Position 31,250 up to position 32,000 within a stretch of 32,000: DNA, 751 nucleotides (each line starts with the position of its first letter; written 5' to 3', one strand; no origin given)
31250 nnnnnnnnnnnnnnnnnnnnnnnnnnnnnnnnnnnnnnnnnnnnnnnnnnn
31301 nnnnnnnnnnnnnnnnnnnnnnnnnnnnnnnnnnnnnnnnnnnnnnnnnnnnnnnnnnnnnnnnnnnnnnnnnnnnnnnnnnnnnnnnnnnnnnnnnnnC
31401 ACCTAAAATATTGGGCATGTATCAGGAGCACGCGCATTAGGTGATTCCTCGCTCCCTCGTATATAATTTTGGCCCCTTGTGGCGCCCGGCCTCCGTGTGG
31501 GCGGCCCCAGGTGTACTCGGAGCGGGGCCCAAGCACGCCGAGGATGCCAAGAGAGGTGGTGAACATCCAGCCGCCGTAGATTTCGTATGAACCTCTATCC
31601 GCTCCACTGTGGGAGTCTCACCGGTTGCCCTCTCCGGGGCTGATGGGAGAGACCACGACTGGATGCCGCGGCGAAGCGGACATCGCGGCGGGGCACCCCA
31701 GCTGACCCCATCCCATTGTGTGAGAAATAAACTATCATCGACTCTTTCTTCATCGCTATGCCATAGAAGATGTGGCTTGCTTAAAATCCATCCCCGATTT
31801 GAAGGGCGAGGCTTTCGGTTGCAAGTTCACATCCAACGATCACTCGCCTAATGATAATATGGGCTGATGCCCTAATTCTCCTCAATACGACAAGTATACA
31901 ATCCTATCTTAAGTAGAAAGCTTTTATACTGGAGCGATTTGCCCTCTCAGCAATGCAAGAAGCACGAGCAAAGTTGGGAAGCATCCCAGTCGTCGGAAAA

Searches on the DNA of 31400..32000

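Call 28: search_rna_families(source=window, start=31400, end=32000, threshold=evalue, max_evalue=10, show_alignments=3)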
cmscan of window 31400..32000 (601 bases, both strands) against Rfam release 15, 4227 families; matches with E-value up to 10: 3.
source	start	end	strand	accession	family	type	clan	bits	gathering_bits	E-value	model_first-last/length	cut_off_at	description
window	31643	31716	-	RF04101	mir-8864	Gene; miRNA;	-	20.6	120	0.52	1-110/110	no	mir-8864 microRNA precursor family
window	31503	31555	+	RF00239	mir-124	Gene; miRNA;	-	19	49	0.18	1-72/72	no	mir-124 microRNA precursor family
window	31958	31981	-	RF01151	snoU82P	Gene; snRNA; snoRNA; CD-box;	-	10.2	42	6.2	29-55/55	no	Small nucleolar RNA U82P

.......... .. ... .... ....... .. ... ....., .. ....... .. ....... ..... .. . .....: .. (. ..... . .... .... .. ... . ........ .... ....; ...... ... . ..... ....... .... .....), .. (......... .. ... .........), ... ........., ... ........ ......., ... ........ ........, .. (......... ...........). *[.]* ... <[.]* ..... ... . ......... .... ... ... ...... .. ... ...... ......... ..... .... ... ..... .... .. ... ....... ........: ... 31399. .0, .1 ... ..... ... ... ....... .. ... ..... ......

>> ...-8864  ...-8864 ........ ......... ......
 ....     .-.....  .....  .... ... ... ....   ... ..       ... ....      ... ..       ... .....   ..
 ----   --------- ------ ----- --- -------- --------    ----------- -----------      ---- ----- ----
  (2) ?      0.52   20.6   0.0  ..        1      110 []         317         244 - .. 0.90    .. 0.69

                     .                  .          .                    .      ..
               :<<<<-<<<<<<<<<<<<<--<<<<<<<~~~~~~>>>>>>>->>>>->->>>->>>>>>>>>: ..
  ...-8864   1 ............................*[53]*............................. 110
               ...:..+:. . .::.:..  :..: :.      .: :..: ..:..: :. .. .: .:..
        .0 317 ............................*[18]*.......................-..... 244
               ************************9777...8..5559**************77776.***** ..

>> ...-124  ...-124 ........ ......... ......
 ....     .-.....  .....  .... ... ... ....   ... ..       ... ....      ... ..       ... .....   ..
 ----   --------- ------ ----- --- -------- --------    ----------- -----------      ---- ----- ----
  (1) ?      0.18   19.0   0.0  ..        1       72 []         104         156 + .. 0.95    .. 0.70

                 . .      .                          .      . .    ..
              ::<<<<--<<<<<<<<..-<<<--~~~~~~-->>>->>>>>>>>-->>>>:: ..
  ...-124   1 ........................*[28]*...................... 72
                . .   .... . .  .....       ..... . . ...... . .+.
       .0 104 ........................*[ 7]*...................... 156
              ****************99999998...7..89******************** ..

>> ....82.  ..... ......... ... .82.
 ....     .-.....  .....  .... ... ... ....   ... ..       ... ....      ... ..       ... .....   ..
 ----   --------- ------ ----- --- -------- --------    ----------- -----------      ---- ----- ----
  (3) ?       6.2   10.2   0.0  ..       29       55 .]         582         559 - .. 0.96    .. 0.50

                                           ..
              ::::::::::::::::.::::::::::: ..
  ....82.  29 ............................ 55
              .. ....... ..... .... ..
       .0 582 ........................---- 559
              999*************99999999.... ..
